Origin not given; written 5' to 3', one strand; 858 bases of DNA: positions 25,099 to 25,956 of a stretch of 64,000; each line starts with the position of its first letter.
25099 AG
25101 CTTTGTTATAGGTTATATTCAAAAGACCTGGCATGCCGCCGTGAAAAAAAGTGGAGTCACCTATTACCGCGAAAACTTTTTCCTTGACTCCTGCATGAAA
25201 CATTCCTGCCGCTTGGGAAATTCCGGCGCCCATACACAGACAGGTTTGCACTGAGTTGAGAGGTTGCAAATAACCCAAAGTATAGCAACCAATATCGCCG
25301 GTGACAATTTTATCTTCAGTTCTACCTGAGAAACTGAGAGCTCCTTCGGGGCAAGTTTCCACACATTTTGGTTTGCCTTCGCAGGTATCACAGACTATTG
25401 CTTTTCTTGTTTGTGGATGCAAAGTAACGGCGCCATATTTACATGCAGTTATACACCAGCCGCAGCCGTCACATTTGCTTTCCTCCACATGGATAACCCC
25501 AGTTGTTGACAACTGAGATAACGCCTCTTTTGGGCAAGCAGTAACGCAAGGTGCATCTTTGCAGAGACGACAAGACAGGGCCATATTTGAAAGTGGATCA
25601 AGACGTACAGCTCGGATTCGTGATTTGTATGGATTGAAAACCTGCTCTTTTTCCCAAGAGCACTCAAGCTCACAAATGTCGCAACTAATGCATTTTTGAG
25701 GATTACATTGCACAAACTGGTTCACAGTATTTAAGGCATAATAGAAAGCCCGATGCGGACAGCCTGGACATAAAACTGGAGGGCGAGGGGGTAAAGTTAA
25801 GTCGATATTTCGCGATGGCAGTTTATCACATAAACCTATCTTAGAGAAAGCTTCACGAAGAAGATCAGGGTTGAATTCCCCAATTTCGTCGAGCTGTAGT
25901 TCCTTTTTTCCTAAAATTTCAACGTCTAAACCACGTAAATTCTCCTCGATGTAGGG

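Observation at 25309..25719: CooF/DmsB-like four-cluster ferredoxin module inserted into IorA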

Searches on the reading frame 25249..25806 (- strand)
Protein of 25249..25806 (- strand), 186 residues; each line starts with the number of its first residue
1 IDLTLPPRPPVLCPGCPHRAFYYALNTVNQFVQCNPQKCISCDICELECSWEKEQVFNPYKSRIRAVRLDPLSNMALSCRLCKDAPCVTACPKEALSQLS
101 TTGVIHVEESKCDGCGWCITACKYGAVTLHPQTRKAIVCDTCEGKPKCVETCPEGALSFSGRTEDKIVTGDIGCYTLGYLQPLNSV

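Call 25: find_related_loci(query=window:25249-25806:-, collection=genome_contigs, flank=6000)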
Query window:25249-25806:- (186 aa) in genome_contigs; peptide patterns used: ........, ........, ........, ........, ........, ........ (x = any residue, [..] = any of these).
297 stretches matched a pattern; 242 encode a relative of the query (tblastn E <= 1e-3); the best 80 are kept; 80 distinct loci.
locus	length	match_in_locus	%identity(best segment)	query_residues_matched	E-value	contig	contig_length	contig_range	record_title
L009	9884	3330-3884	91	2-186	2e-118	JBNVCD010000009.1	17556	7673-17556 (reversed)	MAG: Candidatus Bathyarchaeia archaeon isolate A05DMB21 NODE_9_length_17556_cov_2.683447, whole genome shotgun sequence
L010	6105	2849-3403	78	2-186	5e-104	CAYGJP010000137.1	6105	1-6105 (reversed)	MAG TPA_asm: uncultured Candidatus Bathyarchaeia archaeon isolate ERP113451_co4_297 genome assembly, contig: NODE_10007_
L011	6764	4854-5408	77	2-186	6e-102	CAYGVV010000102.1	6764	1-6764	MAG TPA_asm: uncultured Candidatus Bathyarchaeia archaeon isolate ERP119294_co3_43 genome assembly, contig: NODE_11421_l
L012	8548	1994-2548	77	2-186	8e-101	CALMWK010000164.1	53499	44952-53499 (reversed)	MAG TPA_asm: Candidatus Bathyarchaeota archaeon isolate SRR6284162_bin.46_CONCOCT_v1.1_MAG genome assembly, contig: ERZ7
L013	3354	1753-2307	75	2-186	2e-100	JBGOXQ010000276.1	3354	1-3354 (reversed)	MAG: Candidatus Bathyarchaeia archaeon isolate OBJ_0618_130150_63 k141_6766009_length_3354_cov_9.0000, whole genome shot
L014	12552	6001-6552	74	3-186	6e-97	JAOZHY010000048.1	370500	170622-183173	MAG: Candidatus Bathyarchaeota archaeon isolate SRBZ_5 k147_268785, whole genome shotgun sequence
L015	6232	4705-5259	73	2-186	3e-96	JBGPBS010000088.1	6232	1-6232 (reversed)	MAG: Candidatus Bathyarchaeia archaeon isolate OBJ_0618_130150_10 k141_714455_length_6232_cov_16.7529, whole genome shot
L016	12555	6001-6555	74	2-186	3e-96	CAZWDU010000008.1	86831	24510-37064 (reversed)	MAG TPA_asm: uncultured Candidatus Bathyarchaeia archaeon isolate binchicken_co43_174 genome assembly, contig: NODE_257_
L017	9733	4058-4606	73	4-186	2e-95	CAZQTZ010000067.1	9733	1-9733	MAG TPA_asm: uncultured Candidatus Bathyarchaeia archaeon isolate binchicken_co27_410 genome assembly, contig: NODE_1240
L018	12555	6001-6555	75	2-186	3e-95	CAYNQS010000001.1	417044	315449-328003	MAG TPA_asm: uncultured Candidatus Bathyarchaeia archaeon isolate SRP323688_co1_271 genome assembly, contig: NODE_24_len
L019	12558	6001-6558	72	1-186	3e-95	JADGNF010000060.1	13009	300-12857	Candidatus Bathyarchaeota archaeon isolate Chersky_322 k127_15670926, whole genome shotgun sequence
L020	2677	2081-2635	75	2-186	1e-97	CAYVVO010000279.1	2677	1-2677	MAG TPA_asm: uncultured Candidatus Bathyarchaeia archaeon isolate SRP185410_co1_219 genome assembly, contig: k141_499676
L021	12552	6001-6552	73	3-186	4e-95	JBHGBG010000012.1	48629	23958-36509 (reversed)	MAG: Candidatus Bathyarchaeia archaeon isolate SBS.BIN.29 SBSBIN29_contig_12, whole genome shotgun sequence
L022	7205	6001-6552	72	3-186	4e-95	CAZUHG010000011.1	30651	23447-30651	MAG TPA_asm: uncultured Candidatus Bathyarchaeia archaeon isolate binchicken_co43_171 genome assembly, contig: NODE_2380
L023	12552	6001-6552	74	3-186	1e-94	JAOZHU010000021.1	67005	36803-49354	MAG: Candidatus Bathyarchaeota archaeon isolate SRBZ_1 k147_304138, whole genome shotgun sequence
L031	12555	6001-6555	72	2-186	3e-94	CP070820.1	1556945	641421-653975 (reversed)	MAG: Candidatus Bathyarchaeum sp. isolate bin115 chromosome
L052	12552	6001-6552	68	3-186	1e-87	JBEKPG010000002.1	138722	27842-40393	MAG: Candidatus Bathyarchaeia archaeon isolate SPRUCE 459 SPRUCE_459_2, whole genome shotgun sequence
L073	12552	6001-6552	66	3-186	2e-84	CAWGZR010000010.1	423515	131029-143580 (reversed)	MAG: Candidatus Bathyarchaeota archaeon isolate MFD01476.bin.1.243 genome assembly, contig: contig_37798, whole genome s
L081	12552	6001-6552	67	3-186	1e-84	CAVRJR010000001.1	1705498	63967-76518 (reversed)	MAG: Candidatus Bathyarchaeota archaeon isolate MFD01476.bin.2.86 genome assembly, contig: contig_35412, whole genome sh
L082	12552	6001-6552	66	3-186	1e-84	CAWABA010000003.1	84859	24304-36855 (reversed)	MAG: Candidatus Bathyarchaeota archaeon isolate MFD01476.bin.2.176 genome assembly, contig: contig_113417, whole genome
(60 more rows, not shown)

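Call 49: search_protein_families(library=pfam, proteins=[L081:935-2779:+, L081:2902-3456:+, L073:1093-2790:+, L073:2808-3458:+, L073:7882-8382:-, L073:8388-10241:-, L082:1438-3192:+, L082:250-1368:+, L031:1643-2086:-, L052:9240-11528:+], max_evalue=0.000001)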
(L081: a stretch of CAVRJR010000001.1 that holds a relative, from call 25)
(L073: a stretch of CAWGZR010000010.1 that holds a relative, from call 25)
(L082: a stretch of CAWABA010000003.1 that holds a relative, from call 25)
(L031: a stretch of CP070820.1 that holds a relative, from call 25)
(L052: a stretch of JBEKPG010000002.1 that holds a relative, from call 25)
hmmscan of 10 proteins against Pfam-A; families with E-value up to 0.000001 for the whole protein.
L081:935-2779:+ (615 aa): 4 families
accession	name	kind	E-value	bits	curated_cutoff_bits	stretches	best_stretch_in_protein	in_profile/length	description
PF09334.17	tRNA-synt_1g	-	8.7e-153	509.1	20.1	1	5-398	1-391/391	tRNA synthetases class I (M)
PF19303.5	Anticodon_3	-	1.7e-25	90.1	23.5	1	409-548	1-140/152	Anticodon binding domain of methionyl tRNA ligase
PF00133.28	tRNA-synt_1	-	4.2e-16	59.2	22.7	1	8-88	28-109/414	tRNA synthetases class I (I, L, M and V)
PF08264.19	Anticodon_1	-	1.3e-09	38.5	25.1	1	419-524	1-108/148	Anticodon-binding domain of tRNA ligase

L081:2902-3456:+ (185 aa): 1 family
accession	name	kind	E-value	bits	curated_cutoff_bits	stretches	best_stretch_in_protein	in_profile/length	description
PF13263.12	PHP_C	-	9.7e-10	38.3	21.3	1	108-158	5-56/56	PHP-associated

L073:1093-2790:+ (566 aa): 4 families
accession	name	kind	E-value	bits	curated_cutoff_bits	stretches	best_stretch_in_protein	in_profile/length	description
PF09334.17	tRNA-synt_1g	-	6.5e-156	519.4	20.1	1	5-398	1-391/391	tRNA synthetases class I (M)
PF19303.5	Anticodon_3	-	9.4e-24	84.4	23.5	1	409-549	1-141/152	Anticodon binding domain of methionyl tRNA ligase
PF00133.28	tRNA-synt_1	-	1.4e-15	57.4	22.7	1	8-244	28-246/414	tRNA synthetases class I (I, L, M and V)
PF08264.19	Anticodon_1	-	7.5e-08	32.8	25.1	1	419-524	1-108/148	Anticodon-binding domain of tRNA ligase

L073:2808-3458:+ (217 aa): 2 families
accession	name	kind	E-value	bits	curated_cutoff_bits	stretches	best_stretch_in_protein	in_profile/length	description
PF13263.12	PHP_C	-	9.1e-13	48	21.3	1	140-190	5-56/56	PHP-associated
PF02811.25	PHP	-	3.3e-11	44.2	26.4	1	6-65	1-64/164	PHP domain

L073:7882-8382:- (167 aa): 9 families
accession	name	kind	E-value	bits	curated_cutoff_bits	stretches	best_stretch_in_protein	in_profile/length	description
PF13247.11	Fer4_11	-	7.5e-15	55.4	26.2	1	53-140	6-97/100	4Fe-4S dicluster domain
PF12838.12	Fer4_7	-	6.3e-13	49.4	27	0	56-104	1-52/52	4Fe-4S dicluster domain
PF00037.32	Fer4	-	1.6e-11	43.9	21.1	1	83-105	1-23/24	4Fe-4S binding domain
PF12837.12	Fer4_6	-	7.7e-11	41.8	25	0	86-105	5-24/24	4Fe-4S binding domain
PF13187.11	Fer4_9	-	2e-09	37.8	27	0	16-73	1-51/52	4Fe-4S dicluster domain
PF13237.11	Fer4_10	-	2.8e-08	34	25.5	0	54-100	6-52/53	4Fe-4S dicluster domain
PF25160.1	LdpA_Fe-S-bd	-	1.1e-07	32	27.6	0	60-106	5-44/49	LdpA Fe-S cluster-binding domain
PF14697.11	Fer4_21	-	3.3e-07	30.8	35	0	85-139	3-58/59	4Fe-4S dicluster domain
PF12797.12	Fer4_2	-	4e-07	30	24.5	0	10-28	3-21/22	4Fe-4S binding domain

L073:8388-10241:- (618 aa): 2 families
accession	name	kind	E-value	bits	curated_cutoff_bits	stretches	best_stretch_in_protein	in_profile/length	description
PF01314.23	AFOR_C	-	5.2e-124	414.7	27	1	221-606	2-385/385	Aldehyde ferredoxin oxidoreductase, domains 2 & 3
PF02730.20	AFOR_N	-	2.8e-74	249.6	29.8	1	6-207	1-199/199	Aldehyde ferredoxin oxidoreductase, N-terminal domain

L082:1438-3192:+ (585 aa): 0 families

L082:250-1368:+ (373 aa): 0 families

L031:1643-2086:- (148 aa): 2 families
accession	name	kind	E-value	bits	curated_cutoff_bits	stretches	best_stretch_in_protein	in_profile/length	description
PF19571.5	ACT_8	-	3.5e-17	62.9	23.5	1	1-139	1-134/141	ACT domain pair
PF01842.31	ACT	-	9e-11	41.8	27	0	86-132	14-60/66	ACT domain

L052:9240-11528:+ (763 aa): 1 family
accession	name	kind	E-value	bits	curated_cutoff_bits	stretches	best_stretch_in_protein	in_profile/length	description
PF00136.26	DNA_pol_B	-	7.3e-40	137.5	23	1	368-738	43-450/453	DNA polymerase family B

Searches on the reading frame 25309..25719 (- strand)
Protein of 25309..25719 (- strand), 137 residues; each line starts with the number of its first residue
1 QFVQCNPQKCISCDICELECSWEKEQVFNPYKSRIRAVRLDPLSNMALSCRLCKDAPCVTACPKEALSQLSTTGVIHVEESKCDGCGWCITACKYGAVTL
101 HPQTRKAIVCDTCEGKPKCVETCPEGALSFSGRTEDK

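Call 24: search_protein_representatives(protein=window:25309-25719:-)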
Query: 137 residues. Proteins with E-value up to 0.001 (for the whole library): 7881; up to 1e-10: 1408; up to 1e-30: 13. The best 150 are listed.
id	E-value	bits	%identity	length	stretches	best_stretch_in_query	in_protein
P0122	1.1e-44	167.9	56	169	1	1-130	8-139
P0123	6.2e-44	165.5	38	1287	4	5-130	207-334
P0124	5.0e-42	159.3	53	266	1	2-130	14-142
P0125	3.0e-41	156.7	51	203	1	2-136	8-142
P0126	1.6e-40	154.4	55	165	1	1-131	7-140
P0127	9.3e-39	148.7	52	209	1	1-132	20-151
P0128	5.2e-38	146.2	53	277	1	1-130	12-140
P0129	7.5e-36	139.3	58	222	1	32-137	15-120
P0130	2.4e-35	137.6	57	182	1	1-130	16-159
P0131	8.8e-35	135.8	50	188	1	6-131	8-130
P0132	2.4e-33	131.1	55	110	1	1-102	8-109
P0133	9.0e-32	126.0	50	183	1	5-128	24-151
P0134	8.5e-31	122.9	48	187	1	3-132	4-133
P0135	1.7e-30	121.9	46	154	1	5-131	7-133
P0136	2.5e-30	121.4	49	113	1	1-105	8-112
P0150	7.0e-27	110.2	40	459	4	2-131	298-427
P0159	2.4e-26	108.5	62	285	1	50-130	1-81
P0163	1.3e-25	106.0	44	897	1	6-132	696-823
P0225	6.6e-23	97.3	46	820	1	8-130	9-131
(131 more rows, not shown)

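Call 63: search_protein_families(library=pfam, proteins=[P0163, P0225, P0123, P0150, P0129, P0159, P0124, P0128], max_evalue=0.000001)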
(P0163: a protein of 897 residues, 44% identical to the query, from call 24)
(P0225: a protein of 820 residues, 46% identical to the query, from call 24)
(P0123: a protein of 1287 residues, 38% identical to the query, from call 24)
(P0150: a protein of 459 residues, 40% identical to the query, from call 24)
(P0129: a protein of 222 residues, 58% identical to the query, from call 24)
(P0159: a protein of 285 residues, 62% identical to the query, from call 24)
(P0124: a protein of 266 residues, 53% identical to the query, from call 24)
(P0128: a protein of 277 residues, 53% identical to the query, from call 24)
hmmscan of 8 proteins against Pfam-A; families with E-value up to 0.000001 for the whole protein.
P0163 (897 aa): 8 families
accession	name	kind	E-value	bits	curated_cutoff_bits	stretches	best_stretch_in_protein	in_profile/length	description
PF01314.23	AFOR_C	-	1.2e-107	360.9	27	1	227-620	7-385/385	Aldehyde ferredoxin oxidoreductase, domains 2 & 3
PF02730.20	AFOR_N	-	5e-70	235.7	29.8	1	12-208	4-199/199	Aldehyde ferredoxin oxidoreductase, N-terminal domain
PF12838.12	Fer4_7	-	1.8e-10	41.6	27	0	741-787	2-51/52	4Fe-4S dicluster domain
PF13237.11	Fer4_10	-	2.4e-09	37.4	25.5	0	737-784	5-52/53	4Fe-4S dicluster domain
PF12837.12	Fer4_6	-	5.3e-08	32.9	25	0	766-788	1-23/24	4Fe-4S binding domain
PF00037.32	Fer4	-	1.1e-07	31.9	21.1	0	694-710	2-18/24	4Fe-4S binding domain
PF13187.11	Fer4_9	-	2.7e-07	30.9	27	0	773-818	1-51/52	4Fe-4S dicluster domain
PF13247.11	Fer4_11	-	6e-07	30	26.2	1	738-822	7-98/100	4Fe-4S dicluster domain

P0225 (820 aa): 4 families
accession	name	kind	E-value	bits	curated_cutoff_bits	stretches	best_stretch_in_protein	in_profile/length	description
PF01314.23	AFOR_C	-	7e-121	404.4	27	1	406-803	2-385/385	Aldehyde ferredoxin oxidoreductase, domains 2 & 3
PF02730.20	AFOR_N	-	2.3e-69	233.6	29.8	1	194-392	2-199/199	Aldehyde ferredoxin oxidoreductase, N-terminal domain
PF13247.11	Fer4_11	-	3e-07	31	26.2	1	48-133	6-99/100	4Fe-4S dicluster domain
PF12838.12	Fer4_7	-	5e-07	30.5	27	0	52-98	2-52/52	4Fe-4S dicluster domain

P0123 (1287 aa): 18 families
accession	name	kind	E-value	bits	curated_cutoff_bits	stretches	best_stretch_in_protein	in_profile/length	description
PF12838.12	Fer4_7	-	1.2e-27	96.6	27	1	1220-1264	2-52/52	4Fe-4S dicluster domain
PF00037.32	Fer4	-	8.4e-27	92.3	21.1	0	1214-1236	2-24/24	4Fe-4S binding domain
PF07992.20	Pyr_redox_2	-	1e-26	94.5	26.1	1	869-1190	2-291/291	Pyridine nucleotide-disulphide oxidoreductase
PF12831.13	FAD_oxidored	-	1.7e-17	64.3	27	2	869-908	1-40/416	FAD dependent oxidoreductase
PF14697.11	Fer4_21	-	2.5e-17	63.2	35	1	1214-1264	2-56/59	4Fe-4S dicluster domain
PF12837.12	Fer4_6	-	1.4e-16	59.9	25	0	206-224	3-21/24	4Fe-4S binding domain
PF13450.12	NAD_binding_8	-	2e-16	60.4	21.9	1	872-909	1-38/68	NAD(P)-binding Rossmann-like domain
PF13187.11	Fer4_9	-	1.3e-15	57.5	27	1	1219-1264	1-51/52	4Fe-4S dicluster domain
PF00890.30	FAD_binding_2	-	8.7e-15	55.3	20.4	1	869-907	1-39/414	FAD binding domain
PF13237.11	Fer4_10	-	1.1e-12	48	25.5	0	179-222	7-52/53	4Fe-4S dicluster domain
PF03486.20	HI0933_like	-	8.9e-12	45.4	50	0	8-44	3-39/244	HI0933-like protein Rossmann domain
PF01266.30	DAO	-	9.9e-12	45.5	27.9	0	869-905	1-38/353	FAD dependent oxidoreductase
PF01134.28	GIDA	-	3e-10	40.2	22.1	0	870-899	2-31/391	Glucose inhibited division protein A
PF13738.12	Pyr_redox_3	-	4.8e-09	36.3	30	0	867-978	164-267/305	Pyridine nucleotide-disulphide oxidoreductase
PF01946.23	Thi4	-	1.9e-08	34.3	26.2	0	868-914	18-65/235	Thi4 family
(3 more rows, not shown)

P0150 (459 aa): 11 families
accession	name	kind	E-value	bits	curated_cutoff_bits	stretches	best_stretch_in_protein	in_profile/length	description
PF00037.32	Fer4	-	4.3e-30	102.8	21.1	1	215-237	2-24/24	4Fe-4S binding domain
PF12838.12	Fer4_7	-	2.2e-26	92.5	27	1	139-207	1-52/52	4Fe-4S dicluster domain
PF13187.11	Fer4_9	-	4.4e-21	75.1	27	0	139-208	1-52/52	4Fe-4S dicluster domain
PF12837.12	Fer4_6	-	4.9e-19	67.7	25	0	215-236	3-24/24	4Fe-4S binding domain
PF14697.11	Fer4_21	-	1.1e-15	58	35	0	215-241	2-31/59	4Fe-4S dicluster domain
PF25160.1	LdpA_Fe-S-bd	-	6.7e-15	55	27.6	2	351-395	6-46/49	LdpA Fe-S cluster-binding domain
PF13237.11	Fer4_10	-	7.4e-15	55.1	25.5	0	345-387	8-52/53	4Fe-4S dicluster domain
PF13484.11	Fer4_16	-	1.1e-14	55.4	30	0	195-222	4-30/66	4Fe-4S double cluster binding domain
PF12797.12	Fer4_2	-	2.2e-13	49.6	24.5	0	214-232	3-21/22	4Fe-4S binding domain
PF13183.11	Fer4_8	-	7.2e-11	42.9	27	0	137-206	2-67/68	4Fe-4S dicluster domain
PF13534.11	Fer4_17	-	4.3e-08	34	22.2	0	139-206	1-59/61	4Fe-4S dicluster domain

P0129 (222 aa): 3 families
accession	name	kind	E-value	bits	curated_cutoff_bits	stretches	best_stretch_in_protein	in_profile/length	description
PF13247.11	Fer4_11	-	1.1e-09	38.8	26.2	1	30-112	7-96/100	4Fe-4S dicluster domain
PF12838.12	Fer4_7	-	1.2e-08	35.8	27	0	32-80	1-52/52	4Fe-4S dicluster domain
PF14697.11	Fer4_21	-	6.5e-07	29.8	35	0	60-110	2-56/59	4Fe-4S dicluster domain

P0159 (285 aa): 8 families
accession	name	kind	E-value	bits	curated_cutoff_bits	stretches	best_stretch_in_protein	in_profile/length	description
PF13247.11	Fer4_11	-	4e-12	46.6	26.2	1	1-82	10-98/100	4Fe-4S dicluster domain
PF14697.11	Fer4_21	-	4.1e-10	40.1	35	1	29-80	3-58/59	4Fe-4S dicluster domain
PF13187.11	Fer4_9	-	8.7e-10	38.9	27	1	1-49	2-52/52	4Fe-4S dicluster domain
PF12838.12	Fer4_7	-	1.7e-09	38.4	27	0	1-48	2-52/52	4Fe-4S dicluster domain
PF13237.11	Fer4_10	-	3e-09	37.1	25.5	0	27-75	2-53/53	4Fe-4S dicluster domain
PF00037.32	Fer4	-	5.5e-09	35.9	21.1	1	27-49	1-23/24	4Fe-4S binding domain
PF12837.12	Fer4_6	-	4.8e-07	29.9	25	1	27-49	2-24/24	4Fe-4S binding domain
PF25160.1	LdpA_Fe-S-bd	-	8e-07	29.2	27.6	1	7-51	7-45/49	LdpA Fe-S cluster-binding domain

P0124 (266 aa): 9 families
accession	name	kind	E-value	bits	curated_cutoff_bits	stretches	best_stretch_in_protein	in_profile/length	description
PF13247.11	Fer4_11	-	1.8e-14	54.1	26.2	1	58-142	6-97/100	4Fe-4S dicluster domain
PF12838.12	Fer4_7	-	7.8e-12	45.9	27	0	62-109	2-52/52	4Fe-4S dicluster domain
PF00037.32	Fer4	-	7.2e-10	38.7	21.1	1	89-110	2-23/24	4Fe-4S binding domain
PF14697.11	Fer4_21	-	1.5e-09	38.2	35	0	89-140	2-57/59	4Fe-4S dicluster domain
PF25160.1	LdpA_Fe-S-bd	-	7.3e-09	35.7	27.6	0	68-110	7-43/49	LdpA Fe-S cluster-binding domain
PF12837.12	Fer4_6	-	9.4e-09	35.3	25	0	90-109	4-23/24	4Fe-4S binding domain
PF13237.11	Fer4_10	-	1.8e-08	34.6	25.5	0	89-136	3-53/53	4Fe-4S dicluster domain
PF12797.12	Fer4_2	-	5.4e-08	32.7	24.5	0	15-32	3-20/22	4Fe-4S binding domain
PF13187.11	Fer4_9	-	1.1e-07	32.1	27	0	62-109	2-51/52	4Fe-4S dicluster domain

P0128 (277 aa): 4 families
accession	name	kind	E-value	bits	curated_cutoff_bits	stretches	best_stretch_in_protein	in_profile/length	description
PF12838.12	Fer4_7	-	1.6e-09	38.5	27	0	61-107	2-51/52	4Fe-4S dicluster domain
PF13247.11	Fer4_11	-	4.3e-08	33.7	26.2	1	54-140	3-97/100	4Fe-4S dicluster domain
PF12837.12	Fer4_6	-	6.5e-08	32.6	25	0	13-32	1-20/24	4Fe-4S binding domain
PF13237.11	Fer4_10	-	6.6e-07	29.6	25.5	0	56-104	4-52/53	4Fe-4S dicluster domain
